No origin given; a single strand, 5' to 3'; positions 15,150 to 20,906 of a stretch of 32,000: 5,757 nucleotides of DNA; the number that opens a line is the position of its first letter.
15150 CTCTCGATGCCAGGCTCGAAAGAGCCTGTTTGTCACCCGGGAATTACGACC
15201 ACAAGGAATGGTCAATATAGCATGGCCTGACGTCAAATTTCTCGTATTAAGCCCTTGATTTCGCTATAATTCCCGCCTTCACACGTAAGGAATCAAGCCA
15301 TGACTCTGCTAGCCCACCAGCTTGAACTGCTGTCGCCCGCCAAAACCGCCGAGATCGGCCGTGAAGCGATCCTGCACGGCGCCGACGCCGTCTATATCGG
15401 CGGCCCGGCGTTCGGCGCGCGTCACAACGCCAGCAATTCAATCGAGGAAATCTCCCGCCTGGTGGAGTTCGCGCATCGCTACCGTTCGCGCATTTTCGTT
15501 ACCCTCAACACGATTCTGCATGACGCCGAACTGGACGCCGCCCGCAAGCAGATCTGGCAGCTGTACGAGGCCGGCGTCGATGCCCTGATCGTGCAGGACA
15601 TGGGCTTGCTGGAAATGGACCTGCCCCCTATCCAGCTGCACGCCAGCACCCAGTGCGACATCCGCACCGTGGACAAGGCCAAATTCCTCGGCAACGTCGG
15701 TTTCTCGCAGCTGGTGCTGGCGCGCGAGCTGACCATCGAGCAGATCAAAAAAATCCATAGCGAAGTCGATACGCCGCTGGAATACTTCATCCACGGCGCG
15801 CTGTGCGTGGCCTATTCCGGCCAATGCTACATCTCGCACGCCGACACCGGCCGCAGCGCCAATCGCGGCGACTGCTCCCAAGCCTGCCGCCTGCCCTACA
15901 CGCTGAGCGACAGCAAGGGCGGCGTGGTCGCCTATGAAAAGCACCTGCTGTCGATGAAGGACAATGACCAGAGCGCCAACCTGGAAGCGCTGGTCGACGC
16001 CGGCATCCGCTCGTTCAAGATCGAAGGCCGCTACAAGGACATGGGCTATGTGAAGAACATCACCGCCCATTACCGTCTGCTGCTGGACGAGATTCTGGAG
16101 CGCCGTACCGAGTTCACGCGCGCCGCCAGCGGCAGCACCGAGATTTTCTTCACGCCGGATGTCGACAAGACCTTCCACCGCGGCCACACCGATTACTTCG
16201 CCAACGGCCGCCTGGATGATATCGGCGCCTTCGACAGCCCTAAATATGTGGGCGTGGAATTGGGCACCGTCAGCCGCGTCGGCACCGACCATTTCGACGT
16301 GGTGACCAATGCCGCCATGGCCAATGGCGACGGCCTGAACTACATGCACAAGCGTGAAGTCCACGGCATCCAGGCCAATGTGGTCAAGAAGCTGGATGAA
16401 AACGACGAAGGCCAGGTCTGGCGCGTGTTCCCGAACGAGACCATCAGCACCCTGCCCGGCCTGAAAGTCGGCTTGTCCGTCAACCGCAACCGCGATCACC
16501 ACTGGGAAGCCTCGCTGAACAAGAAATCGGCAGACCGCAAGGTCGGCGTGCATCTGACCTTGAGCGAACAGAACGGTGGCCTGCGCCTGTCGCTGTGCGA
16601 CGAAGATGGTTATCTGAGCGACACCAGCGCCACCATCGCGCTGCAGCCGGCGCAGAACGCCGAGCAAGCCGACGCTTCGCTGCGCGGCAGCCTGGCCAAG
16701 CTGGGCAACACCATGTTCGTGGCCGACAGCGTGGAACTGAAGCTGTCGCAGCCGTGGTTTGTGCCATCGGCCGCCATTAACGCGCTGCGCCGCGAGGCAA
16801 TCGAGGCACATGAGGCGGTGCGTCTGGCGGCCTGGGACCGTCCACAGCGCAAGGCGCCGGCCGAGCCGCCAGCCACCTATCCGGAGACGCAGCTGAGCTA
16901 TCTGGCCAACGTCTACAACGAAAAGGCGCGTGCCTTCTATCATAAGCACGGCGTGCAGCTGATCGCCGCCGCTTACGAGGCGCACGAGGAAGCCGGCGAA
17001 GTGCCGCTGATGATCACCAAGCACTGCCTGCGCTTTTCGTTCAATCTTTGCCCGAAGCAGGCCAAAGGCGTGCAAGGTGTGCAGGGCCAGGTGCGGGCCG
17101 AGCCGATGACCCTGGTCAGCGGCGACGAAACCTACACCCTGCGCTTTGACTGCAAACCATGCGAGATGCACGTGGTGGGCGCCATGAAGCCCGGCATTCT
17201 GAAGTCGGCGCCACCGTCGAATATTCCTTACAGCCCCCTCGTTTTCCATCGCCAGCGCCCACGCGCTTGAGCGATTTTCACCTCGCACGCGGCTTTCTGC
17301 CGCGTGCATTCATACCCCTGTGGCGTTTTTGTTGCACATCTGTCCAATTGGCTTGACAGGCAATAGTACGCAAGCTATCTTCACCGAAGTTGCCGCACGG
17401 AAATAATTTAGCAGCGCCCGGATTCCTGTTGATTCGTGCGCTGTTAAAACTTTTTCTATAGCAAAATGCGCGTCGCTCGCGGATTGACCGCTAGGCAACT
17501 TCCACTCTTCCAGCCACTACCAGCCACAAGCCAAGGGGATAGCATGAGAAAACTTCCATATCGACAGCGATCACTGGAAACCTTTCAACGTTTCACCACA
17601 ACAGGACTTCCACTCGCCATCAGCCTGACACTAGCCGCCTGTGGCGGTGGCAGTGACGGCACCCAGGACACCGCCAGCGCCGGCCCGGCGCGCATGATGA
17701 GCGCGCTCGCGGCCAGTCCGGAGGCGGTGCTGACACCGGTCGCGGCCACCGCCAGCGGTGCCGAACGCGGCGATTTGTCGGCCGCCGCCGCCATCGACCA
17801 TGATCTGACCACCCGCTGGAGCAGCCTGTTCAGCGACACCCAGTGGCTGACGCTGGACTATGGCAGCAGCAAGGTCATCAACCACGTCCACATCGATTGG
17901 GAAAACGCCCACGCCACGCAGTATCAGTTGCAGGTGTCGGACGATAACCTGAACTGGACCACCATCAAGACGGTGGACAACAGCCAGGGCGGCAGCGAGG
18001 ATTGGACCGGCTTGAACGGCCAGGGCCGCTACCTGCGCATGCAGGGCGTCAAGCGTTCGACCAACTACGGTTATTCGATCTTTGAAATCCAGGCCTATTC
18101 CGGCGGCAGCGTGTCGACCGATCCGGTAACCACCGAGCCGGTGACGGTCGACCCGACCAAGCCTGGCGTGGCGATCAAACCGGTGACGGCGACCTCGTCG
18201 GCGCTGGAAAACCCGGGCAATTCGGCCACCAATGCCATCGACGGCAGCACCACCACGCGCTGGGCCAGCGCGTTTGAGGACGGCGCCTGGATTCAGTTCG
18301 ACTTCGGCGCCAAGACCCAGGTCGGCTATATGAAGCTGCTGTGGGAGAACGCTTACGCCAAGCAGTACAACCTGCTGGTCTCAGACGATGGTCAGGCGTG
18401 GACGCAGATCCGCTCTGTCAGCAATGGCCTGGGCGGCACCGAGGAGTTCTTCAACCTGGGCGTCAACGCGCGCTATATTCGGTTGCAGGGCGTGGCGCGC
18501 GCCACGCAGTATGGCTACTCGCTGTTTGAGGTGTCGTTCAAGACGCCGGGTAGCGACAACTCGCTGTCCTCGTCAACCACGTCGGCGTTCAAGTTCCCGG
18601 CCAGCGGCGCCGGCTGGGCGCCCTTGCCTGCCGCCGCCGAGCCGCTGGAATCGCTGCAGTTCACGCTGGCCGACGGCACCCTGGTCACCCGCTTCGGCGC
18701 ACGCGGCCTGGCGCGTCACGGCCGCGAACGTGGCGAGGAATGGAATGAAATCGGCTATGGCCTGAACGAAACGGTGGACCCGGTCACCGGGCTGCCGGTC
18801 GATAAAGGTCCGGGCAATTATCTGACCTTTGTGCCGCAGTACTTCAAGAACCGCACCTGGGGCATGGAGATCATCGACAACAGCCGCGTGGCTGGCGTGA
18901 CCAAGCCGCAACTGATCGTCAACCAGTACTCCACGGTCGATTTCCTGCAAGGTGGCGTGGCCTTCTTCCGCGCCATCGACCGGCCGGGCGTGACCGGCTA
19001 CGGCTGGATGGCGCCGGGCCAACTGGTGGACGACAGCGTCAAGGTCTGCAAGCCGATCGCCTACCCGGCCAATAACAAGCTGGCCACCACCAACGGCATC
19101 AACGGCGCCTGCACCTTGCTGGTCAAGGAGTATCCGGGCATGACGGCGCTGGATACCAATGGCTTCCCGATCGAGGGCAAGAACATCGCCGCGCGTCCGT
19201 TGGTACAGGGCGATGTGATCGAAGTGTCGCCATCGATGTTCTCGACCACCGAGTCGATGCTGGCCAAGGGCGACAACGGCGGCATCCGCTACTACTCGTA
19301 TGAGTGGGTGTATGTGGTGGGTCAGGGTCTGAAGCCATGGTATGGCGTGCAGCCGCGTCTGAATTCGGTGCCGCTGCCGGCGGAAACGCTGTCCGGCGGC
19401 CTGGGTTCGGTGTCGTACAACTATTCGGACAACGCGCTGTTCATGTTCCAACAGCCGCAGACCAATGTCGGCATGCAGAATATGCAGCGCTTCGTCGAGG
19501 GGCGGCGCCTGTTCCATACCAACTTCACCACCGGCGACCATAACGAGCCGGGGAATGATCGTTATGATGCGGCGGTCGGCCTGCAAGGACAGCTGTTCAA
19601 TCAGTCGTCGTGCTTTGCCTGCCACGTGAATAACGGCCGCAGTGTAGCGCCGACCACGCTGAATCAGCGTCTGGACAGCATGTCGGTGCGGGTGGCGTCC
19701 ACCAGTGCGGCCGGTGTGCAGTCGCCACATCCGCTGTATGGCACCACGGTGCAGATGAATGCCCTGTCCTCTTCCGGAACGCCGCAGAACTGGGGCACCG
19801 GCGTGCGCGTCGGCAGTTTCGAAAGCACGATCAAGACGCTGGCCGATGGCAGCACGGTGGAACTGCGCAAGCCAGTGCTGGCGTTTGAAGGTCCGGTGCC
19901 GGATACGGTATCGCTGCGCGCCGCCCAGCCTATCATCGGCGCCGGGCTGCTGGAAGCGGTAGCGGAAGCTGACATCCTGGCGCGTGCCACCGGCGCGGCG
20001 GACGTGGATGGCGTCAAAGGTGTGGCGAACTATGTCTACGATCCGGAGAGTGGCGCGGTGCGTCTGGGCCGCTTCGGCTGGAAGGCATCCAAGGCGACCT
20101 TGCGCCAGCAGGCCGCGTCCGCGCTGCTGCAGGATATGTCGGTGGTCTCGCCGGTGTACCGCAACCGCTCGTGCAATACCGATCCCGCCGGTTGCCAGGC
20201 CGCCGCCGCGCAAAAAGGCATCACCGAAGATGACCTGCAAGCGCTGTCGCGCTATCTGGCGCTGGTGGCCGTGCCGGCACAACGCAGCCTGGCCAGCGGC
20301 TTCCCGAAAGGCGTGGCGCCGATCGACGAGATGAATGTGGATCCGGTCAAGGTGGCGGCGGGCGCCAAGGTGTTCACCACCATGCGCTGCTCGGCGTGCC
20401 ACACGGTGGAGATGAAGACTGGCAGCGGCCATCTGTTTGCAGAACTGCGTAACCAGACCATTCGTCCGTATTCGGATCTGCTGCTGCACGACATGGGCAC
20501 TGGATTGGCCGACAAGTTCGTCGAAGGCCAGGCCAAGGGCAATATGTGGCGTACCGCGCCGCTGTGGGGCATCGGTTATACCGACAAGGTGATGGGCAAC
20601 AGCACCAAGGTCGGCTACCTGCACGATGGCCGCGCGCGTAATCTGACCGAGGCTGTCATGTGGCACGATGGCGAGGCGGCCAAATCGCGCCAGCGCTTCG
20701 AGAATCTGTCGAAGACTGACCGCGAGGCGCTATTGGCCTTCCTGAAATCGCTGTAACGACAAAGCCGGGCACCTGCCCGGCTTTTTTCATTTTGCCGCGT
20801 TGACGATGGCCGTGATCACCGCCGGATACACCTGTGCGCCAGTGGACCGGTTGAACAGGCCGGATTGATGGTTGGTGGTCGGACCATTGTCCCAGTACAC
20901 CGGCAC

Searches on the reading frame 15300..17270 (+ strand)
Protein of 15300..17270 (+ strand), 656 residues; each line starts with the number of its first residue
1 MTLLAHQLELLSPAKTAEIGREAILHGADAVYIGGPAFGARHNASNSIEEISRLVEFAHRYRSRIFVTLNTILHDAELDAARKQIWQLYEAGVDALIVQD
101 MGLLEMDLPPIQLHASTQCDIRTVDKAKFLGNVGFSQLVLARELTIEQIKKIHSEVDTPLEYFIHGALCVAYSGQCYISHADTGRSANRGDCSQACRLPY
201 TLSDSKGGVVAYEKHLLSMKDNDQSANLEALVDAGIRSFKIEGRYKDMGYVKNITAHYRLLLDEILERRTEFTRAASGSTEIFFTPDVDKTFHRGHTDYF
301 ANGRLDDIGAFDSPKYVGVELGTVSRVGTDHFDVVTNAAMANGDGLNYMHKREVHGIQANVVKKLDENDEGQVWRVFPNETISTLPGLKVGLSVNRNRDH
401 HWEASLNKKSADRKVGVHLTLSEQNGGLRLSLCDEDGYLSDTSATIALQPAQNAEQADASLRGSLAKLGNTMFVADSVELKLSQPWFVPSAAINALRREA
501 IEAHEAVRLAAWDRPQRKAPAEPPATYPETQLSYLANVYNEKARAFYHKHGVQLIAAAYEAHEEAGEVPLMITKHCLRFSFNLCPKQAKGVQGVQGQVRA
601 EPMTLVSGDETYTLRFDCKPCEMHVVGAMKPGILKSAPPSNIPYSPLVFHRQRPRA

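Call 27: search_protein_families(library=pfam, proteins=[window:15300-17270:+], max_evalue=0.0001)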
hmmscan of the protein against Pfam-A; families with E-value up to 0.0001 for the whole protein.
window:15300-17270:+ (656 aa): 2 families
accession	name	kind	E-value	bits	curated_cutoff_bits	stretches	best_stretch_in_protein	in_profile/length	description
PF01136.24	Peptidase_U32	-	5.3e-74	248.8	22.4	1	78-304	1-230/233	Peptidase family U32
PF12392.13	DUF3656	-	2.9e-23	83.1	22.1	1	394-508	1-108/109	Collagenase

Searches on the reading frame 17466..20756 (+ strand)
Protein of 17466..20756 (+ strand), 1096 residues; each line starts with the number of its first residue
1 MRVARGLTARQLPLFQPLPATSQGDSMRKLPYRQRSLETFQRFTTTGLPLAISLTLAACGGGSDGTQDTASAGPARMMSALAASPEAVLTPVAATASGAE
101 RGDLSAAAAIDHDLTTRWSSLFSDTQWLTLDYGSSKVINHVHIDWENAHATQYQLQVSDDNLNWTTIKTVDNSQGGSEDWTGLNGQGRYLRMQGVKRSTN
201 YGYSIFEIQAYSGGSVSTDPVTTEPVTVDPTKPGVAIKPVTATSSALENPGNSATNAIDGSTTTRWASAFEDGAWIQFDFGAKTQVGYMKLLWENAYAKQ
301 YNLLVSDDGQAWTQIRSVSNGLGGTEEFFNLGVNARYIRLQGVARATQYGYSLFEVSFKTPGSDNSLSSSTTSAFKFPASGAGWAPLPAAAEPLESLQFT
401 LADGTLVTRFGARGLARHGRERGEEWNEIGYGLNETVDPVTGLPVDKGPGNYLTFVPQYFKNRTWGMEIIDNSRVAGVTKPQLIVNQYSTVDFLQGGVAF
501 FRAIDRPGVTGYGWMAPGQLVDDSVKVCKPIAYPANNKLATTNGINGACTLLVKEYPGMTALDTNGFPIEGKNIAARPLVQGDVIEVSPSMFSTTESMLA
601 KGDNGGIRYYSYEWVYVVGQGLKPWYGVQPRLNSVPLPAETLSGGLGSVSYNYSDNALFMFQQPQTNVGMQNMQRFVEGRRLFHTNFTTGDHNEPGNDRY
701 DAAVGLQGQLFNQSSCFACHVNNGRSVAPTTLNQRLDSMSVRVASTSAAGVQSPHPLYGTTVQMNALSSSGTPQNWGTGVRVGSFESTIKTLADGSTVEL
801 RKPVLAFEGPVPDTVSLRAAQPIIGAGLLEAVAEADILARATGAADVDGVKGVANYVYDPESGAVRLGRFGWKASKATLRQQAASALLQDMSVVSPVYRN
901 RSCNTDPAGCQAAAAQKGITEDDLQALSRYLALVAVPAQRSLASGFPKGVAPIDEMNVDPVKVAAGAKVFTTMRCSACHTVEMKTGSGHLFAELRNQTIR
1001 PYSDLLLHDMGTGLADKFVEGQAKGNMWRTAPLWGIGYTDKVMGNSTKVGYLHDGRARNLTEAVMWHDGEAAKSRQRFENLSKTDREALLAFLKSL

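Call 28: search_protein_families(library=pfam, proteins=[window:17466-20756:+], max_evalue=0.0001)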
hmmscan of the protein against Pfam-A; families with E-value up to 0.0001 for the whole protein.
window:17466-20756:+ (1096 aa): 4 families
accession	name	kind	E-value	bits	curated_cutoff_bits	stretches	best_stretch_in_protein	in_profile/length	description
PF06537.16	DHOR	-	2.4e-71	241.1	22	1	643-1096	7-499/499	Di-haem oxidoreductase, putative peroxidase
PF00754.31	F5_F8_type_C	-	1.2e-41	142.2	28.2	2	241-354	3-124/127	F5/8 type C domain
PF22633.2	F5_F8_type_C_2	-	7.6e-38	129.5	27.8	2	256-340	1-91/91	NedA-like, galactose-binding domain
PF00034.26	Cytochrom_C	-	2.4e-10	42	21.3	0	963-1096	1-89/90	Cytochrome c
